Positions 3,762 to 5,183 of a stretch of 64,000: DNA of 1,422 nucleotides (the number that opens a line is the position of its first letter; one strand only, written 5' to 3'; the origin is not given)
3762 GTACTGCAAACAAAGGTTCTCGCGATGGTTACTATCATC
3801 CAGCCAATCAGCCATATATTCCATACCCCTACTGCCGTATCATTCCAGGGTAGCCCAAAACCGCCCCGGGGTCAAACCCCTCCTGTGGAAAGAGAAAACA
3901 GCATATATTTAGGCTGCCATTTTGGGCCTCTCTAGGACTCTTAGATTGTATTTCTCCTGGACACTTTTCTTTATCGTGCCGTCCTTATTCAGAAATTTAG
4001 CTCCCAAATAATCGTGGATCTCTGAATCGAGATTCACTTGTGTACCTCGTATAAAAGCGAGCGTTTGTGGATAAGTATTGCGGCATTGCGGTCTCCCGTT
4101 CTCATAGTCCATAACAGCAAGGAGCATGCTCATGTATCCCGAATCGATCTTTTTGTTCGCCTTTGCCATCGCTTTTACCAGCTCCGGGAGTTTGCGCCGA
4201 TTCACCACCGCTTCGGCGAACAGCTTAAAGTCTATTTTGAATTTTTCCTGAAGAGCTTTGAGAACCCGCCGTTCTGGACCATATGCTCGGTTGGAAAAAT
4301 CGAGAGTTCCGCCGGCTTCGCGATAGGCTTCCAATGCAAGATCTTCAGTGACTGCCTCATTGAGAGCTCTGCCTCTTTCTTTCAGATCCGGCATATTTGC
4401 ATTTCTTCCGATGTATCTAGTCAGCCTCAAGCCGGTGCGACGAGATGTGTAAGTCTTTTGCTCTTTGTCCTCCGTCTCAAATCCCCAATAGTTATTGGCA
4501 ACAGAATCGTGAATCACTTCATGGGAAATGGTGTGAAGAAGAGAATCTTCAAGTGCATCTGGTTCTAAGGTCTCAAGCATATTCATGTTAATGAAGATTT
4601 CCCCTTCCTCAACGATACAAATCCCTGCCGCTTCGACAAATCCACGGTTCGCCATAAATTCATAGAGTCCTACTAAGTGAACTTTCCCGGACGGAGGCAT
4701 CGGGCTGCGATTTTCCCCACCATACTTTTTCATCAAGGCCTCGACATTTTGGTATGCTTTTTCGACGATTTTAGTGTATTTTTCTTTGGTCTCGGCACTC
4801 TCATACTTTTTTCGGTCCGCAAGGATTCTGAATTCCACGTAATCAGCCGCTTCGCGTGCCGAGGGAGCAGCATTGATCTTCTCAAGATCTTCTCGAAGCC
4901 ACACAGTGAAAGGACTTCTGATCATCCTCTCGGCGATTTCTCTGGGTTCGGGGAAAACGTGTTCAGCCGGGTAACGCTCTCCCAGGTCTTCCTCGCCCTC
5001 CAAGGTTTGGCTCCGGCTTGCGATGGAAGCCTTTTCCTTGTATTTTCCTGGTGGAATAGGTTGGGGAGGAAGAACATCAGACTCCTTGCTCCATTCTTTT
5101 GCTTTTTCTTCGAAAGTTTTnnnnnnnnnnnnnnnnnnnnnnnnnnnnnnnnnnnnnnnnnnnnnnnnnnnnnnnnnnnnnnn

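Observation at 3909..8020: Two-gene minus-strand unit: 106-aa protein plus 1262-aa coiled-coil/TM protein with C-terminal HExxH motif, no recognisable family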

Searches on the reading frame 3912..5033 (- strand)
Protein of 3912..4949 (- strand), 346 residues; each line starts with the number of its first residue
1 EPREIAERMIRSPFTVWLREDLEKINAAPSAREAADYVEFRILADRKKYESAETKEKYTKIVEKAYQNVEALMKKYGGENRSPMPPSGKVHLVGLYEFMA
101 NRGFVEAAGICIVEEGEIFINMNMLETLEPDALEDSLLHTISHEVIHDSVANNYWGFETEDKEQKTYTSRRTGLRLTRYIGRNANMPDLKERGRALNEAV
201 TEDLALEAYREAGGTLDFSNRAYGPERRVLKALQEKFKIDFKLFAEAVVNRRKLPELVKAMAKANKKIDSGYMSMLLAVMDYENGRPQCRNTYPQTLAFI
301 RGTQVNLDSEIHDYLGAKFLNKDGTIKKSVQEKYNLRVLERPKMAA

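Call 23: search_solved_structures(query=A2, max_evalue=10, show_alignments=3)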
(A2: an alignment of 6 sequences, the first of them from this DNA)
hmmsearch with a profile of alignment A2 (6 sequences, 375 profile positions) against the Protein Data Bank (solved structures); distinct sequences matched with E-value up to 10: 0.

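Call 27: search_protein_representatives(alignment_id=A2)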
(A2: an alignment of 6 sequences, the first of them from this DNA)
Query: 6 sequences, 375 profile positions. Proteins with E-value up to 0.001 (for the whole library): 103; up to 1e-10: 43; up to 1e-30: 18. The best 103 are listed.
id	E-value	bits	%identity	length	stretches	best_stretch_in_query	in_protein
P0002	1.0e-184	630.4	-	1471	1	1-375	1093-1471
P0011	1.2e-156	538.0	-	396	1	1-371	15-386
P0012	1.2e-139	482.1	-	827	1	2-375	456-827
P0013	4.3e-122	424.3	-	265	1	110-375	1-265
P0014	9.3e-100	350.8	-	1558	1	1-371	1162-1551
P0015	8.5e-90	318.0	-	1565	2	2-373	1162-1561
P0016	4.3e-89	315.7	-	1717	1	2-367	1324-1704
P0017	3.9e-74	266.4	-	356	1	18-330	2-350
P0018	2.2e-73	264.0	-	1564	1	3-370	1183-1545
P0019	1.6e-58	215.1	-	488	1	4-330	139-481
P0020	4.8e-52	193.7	-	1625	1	17-374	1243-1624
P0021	1.4e-49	185.6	-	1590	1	5-329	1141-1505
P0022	3.8e-48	180.9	-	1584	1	30-369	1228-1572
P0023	2.4e-41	158.5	-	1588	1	2-368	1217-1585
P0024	6.2e-39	150.6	-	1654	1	16-375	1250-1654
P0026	7.6e-34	133.9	-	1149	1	15-304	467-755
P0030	2.0e-24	102.8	-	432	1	3-336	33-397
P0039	3.0e-16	75.9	-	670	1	136-332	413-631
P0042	2.1e-13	66.6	-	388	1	163-347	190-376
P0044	7.3e-13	64.8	-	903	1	153-337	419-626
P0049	1.2e-11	60.8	-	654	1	164-333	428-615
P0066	1.4e-08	50.7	-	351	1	130-293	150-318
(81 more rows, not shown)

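Call 30: search_protein_families(library=pfam, alignment_id=A4, max_evalue=0.01)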
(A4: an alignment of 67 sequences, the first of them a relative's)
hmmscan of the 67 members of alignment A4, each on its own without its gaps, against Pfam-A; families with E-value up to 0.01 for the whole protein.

A. member 1, P0026 (1149 aa): 2 families
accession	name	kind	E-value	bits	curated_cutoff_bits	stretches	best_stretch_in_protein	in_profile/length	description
PF00149.33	Metallophos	-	0.00035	21.5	21.5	1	880-1094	4-189/191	Calcineurin-like phosphoesterase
PF15639.11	Tox-MPTase3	-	0.0024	18.5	25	1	524-637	6-112/131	Metallopeptidase toxin 3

B. families by the number of members that match (of 67 scanned): 8 families
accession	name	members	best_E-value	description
PF10263.15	SprT-like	2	0.00023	SprT-like family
PF00149.33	Metallophos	1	0.00035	Calcineurin-like phosphoesterase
PF05649.18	Peptidase_M13_N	1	0.00044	Peptidase family M13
PF15639.11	Tox-MPTase3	1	0.0024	Metallopeptidase toxin 3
PF11186.13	DUF2972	1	0.0035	Protein of unknown function (DUF2972)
PF13879.11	Hmw_CFAP97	1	0.0038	Hemingway/CFA97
PF09868.14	DUF2095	1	0.0052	Uncharacterized protein conserved in archaea (DUF2095)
PF11922.13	DUF3440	1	0.0079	Domain of unknown function (DUF3440)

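Call 41: predict_structure(alignment_id=A2)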
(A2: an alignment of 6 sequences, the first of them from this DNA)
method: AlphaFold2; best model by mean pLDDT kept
length: 374 residues; sequences in the alignment: 6
mean_pLDDT: 79.2   pTM: 0.81
mean pLDDT of the five models: 79.2, 79.1, 78.8, 77.2, 74.6
residues with pLDDT >= 90: 128; 70-90: 159; 50-70: 57; < 50: 30
segments of 3 or more residues with pLDDT < 50: 1-3, 186-197, 199-208, 370-374
pLDDT, mean of each block of 10 residues (from residue 1): 50 61 74 91 84 93 96 90 91 91 79 83 85 66 81 87 91 70 48 40 44 55 84 93 84 92 94 82 86 81 87 84 95 88 81 88 79 35
secondary structure, 60 per line:
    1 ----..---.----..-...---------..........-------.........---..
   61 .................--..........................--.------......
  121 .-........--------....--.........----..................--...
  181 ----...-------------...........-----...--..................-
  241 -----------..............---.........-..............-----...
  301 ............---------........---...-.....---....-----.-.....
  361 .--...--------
elements in order: H30-39 H47-55 H59-77 H80-105 E118-121 H123-130 E139-142 E145-149 H150-153 H158-175 E185-187 H201-211 E217-219 H222-239 H252-265 H269-277 H279-292 H298-312 H322-329 E333-335 H337-341 H356-361 E364-366

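Call 47: fold_search(model_id=the predicted structure, library=pdb)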
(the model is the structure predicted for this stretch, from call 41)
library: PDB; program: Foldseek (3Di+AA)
matches with E <= 10: 47; with E <= 0.001: 0
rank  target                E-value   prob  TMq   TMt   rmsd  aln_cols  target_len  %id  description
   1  4qhi_D                1.1e+00  0.21  0.14  0.40  11.3       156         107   12  Crystal structure of Methanocaldococcus jannaschii selecase mutant R36W (released 2014-07-16)
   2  7rhj_B                1.1e+00  0.03  0.11  0.10  20.3       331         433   13  Cryo-EM structure of human rod CNGA1/B1 channel in L-cis-Diltiazem-blocked open state (released 2021-11-03)
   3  7zoc                  1.3e+00  0.13  0.25  0.25  17.6       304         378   13  Crystal structure of the peptidase domain of collagenase H from Clostridium histolyticum in complex with N-aryl-2-alkylm (released 2023-05-10)
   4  7ecc                  2.3e+00  0.10  0.16  0.18   7.1       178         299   12  M4 family peptidase PlM4P-mature form (released 2021-04-28)
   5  9gk2_G                2.4e+00  0.01  0.09  0.08  33.6       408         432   13  Surface-layer (S-layer) PS2 protein from Corynebacterium glutamicum (released 2024-10-02)
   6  8r97_F                3.4e+00  0.02  0.13  0.15  22.6       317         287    9  Crystal structure of the cryorhodopsin CryoR2 at pH 4.6, type B crystals, non-illuminated state (released 2024-12-11)
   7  3cqb_B                4.2e+00  0.09  0.11  0.32   6.1        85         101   14  Crystal structure of heat shock protein HtpX domain from Vibrio parahaemolyticus RIMD 2210633 (released 2008-05-27)
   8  8r97_B                4.2e+00  0.02  0.13  0.15  22.6       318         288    9  Crystal structure of the cryorhodopsin CryoR2 at pH 4.6, type B crystals, non-illuminated state (released 2024-12-11)
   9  4fca                  4.6e+00  0.08  0.25  0.20  12.3       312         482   12  The crystal structure of a functionally unknown conserved protein from Bacillus anthracis str. Ames. (released 2012-06-06)
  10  9eyg_B                4.6e+00  0.08  0.25  0.16  14.8       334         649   12  Structure of Tannerella forsythia endopeptidase O (TfPepO) (released 2025-10-29)
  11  9hpn_A                4.6e+00  0.01  0.09  0.08  33.6       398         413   10  Corynebacterium glutamicum PS2 S-layer (released 2025-01-29)
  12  4ar1                  4.8e+00  0.06  0.25  0.25  17.2       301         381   11  Crystal Structure of the Peptidase Domain of Collagenase H from Clostridium histolyticum at 2.01 Angstrom resolution. (released 2013-06-05)
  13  7ue2_A                4.8e+00  0.02  0.15  0.18  18.1       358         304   14  Crystal structure of designed helical repeat protein RPB_PLP3_R6 bound to PLPx6 peptide (released 2023-03-29)
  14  3cqb_A                5.1e+00  0.08  0.11  0.31   6.1        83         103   14  Crystal structure of heat shock protein HtpX domain from Vibrio parahaemolyticus RIMD 2210633 (released 2008-05-27)
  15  7rhh_B                5.1e+00  0.01  0.11  0.10  20.3       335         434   14  Cryo-EM structure of human rod CNGA1/B1 channel in cGMP-bound openI state (released 2021-11-03)
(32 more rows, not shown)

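Call 52: list_cluster_members(proteins=[P0014, P0016, P0020, P0026, P0030, P0039, P0044, P0049, P0066, P0042])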
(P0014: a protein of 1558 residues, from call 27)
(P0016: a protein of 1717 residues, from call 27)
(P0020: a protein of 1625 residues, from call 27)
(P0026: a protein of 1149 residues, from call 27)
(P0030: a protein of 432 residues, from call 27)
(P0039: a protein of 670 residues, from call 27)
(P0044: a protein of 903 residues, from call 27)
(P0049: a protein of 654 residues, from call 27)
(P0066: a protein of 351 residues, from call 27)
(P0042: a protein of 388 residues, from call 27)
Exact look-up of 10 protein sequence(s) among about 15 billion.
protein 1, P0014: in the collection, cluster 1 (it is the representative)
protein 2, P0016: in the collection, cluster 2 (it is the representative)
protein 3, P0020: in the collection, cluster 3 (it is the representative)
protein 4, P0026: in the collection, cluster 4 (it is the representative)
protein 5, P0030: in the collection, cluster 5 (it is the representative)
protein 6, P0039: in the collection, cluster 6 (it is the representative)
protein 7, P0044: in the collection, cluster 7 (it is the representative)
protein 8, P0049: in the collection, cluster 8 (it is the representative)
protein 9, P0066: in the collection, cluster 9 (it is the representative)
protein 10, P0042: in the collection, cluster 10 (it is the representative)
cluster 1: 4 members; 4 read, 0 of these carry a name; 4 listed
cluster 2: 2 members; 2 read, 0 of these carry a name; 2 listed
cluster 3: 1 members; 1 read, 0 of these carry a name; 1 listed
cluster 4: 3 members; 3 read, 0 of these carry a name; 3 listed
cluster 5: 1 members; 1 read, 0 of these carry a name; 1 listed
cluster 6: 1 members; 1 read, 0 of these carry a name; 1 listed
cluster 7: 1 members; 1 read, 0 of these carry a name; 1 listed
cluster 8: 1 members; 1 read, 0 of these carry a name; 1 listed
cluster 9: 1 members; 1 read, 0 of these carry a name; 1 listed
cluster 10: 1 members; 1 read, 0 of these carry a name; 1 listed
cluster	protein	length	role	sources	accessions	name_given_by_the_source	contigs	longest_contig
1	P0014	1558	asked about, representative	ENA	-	-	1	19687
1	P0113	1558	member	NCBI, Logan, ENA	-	-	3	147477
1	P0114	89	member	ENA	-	-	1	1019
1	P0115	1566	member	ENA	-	-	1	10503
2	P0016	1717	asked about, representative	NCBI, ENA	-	-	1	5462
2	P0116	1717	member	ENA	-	-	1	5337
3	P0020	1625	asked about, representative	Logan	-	-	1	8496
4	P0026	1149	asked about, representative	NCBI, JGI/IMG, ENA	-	-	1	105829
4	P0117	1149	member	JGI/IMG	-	-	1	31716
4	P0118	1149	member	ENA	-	-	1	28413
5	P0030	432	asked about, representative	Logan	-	-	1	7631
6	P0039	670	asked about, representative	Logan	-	-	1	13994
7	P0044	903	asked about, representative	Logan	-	-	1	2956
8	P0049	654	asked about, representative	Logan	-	-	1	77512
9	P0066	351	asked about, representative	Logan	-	-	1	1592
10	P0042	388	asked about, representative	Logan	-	-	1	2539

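Call 63: fold_search(model_id=the predicted structure, library=viral)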
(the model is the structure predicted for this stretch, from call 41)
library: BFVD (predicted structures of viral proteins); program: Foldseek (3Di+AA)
matches with E <= 10: 75; with E <= 0.001: 0
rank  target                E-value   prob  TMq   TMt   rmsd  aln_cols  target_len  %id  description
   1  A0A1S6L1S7            4.0e-01  0.18  0.17  0.21  12.7       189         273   15  (no name in the UniProt tables at hand)
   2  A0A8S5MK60            4.6e-01  0.72  0.16  0.32   4.2        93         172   20  SprT-like protein [Siphoviridae sp. ctrpg19]
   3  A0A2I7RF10            4.9e-01  0.54  0.21  0.40  19.9       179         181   14  (no name in the UniProt tables at hand)
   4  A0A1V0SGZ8            5.1e-01  0.08  0.14  0.14  21.7       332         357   10  Uncharacterized protein [Hokovirus HKV1]
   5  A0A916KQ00            5.6e-01  0.30  0.18  0.16  16.5       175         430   12  Uncharacterized protein [Mythimna separata entomopoxvirus 'L']
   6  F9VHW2                7.2e-01  0.08  0.18  0.13  13.5       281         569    9  (no name in the UniProt tables at hand)
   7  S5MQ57                7.6e-01  0.20  0.19  0.32   9.0       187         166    8  Uncharacterized protein [Sinorhizobium phage phiM12]
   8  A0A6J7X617            8.4e-01  0.06  0.13  0.16  20.0       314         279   14  Uncharacterized protein [uncultured Caudovirales phage]
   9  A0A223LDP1            9.2e-01  0.15  0.21  0.18  16.4       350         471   12  Uncharacterized protein [Bacillus phage PBS1]
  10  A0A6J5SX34            9.7e-01  0.20  0.17  0.24  11.1       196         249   13  Metallopeptidase domain containing protein [uncultured Caudovirales phage]
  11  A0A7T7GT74            1.0e+00  0.08  0.18  0.12  21.2       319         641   15  (no name in the UniProt tables at hand)
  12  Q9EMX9                1.1e+00  0.60  0.12  0.18   3.5        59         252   17  AMV070 [Amsacta moorei entomopoxvirus]
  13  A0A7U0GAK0            1.1e+00  0.13  0.18  0.17  13.5       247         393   11  VWA-like domain-containing protein [Klebsiella phage vB_KpP_FBKp27]
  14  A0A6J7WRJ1            1.1e+00  0.14  0.20  0.12  13.7       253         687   11  VWFA domain containing protein [uncultured Caudovirales phage]
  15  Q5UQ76                1.4e+00  0.13  0.23  0.15  16.3       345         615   10  Zinc metalloproteinase R519 [Acanthamoeba polyphaga mimivirus]
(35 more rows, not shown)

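Call 65: search_protein_families(library=pfam, alignment_id=A4, max_evalue=1)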
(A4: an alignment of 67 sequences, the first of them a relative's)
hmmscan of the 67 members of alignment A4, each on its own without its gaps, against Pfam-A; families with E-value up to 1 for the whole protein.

A. member 1, P0026 (1149 aa): 3 families
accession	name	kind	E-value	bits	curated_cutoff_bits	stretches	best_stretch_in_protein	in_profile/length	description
PF00149.33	Metallophos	-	0.00035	21.5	21.5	1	880-1094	4-189/191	Calcineurin-like phosphoesterase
PF15639.11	Tox-MPTase3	-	0.0024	18.5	25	1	524-637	6-112/131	Metallopeptidase toxin 3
PF01863.23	YgjP-like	-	0.35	11.3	26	1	621-657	166-202/207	YgjP-like, metallopeptidase domain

B. families by the number of members that match (of 67 scanned): 80 families (the first 25 are shown)
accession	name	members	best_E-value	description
PF10263.15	SprT-like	5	0.00023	SprT-like family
PF04760.21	IF2_N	2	0.049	Translation initiation factor IF-2, N-terminal region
PF14891.12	Peptidase_M91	2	0.1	Effector protein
PF06881.16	Elongin_A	2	0.1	RNA polymerase II transcription factor SIII (Elongin) subunit A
PF00149.33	Metallophos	1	0.00035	Calcineurin-like phosphoesterase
PF05649.18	Peptidase_M13_N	1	0.00044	Peptidase family M13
PF15639.11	Tox-MPTase3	1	0.0024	Metallopeptidase toxin 3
PF11186.13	DUF2972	1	0.0035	Protein of unknown function (DUF2972)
PF13879.11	Hmw_CFAP97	1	0.0038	Hemingway/CFA97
PF09868.14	DUF2095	1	0.0052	Uncharacterized protein conserved in archaea (DUF2095)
PF11922.13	DUF3440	1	0.0079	Domain of unknown function (DUF3440)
PF12931.13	TPR_Sec16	1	0.013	Sec16 Sec23-binding domain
PF01433.26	Peptidase_M1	1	0.013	Peptidase family M1 domain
PF03568.22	Peptidase_C50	1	0.014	Peptidase family C50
PF01803.21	LIM_bind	1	0.015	LIM-domain binding protein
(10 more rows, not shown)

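Call 74: search_dna_similar(query=P0049, collection=plasmids, mode=protein, max_evalue=0.001, max_rows=10)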
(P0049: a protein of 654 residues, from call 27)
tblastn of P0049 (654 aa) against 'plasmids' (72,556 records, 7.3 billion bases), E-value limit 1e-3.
No match.

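Call 76: search_dna_similar(query=window:3912-4949:-, collection=phages, mode=protein, max_evalue=0.01, max_rows=10)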
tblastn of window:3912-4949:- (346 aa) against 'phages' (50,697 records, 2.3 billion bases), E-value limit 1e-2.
No match.

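Call 77: search_dna_similar(query=window:3912-4949:-, collection=plasmids, mode=protein, max_evalue=0.01, max_rows=10)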
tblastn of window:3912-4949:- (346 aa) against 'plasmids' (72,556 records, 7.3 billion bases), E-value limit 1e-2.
No match.

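Call 87: find_related_loci(query=A2, collection=viral_contigs, flank=5000)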
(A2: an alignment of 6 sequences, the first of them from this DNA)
Query A2 (374 aa) in viral_contigs; peptide patterns used: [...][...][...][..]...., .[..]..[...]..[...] (x = any residue, [..] = any of these).
200 stretches matched a pattern, but none encodes a relative of the query by tblastn (E <= 1e-3).
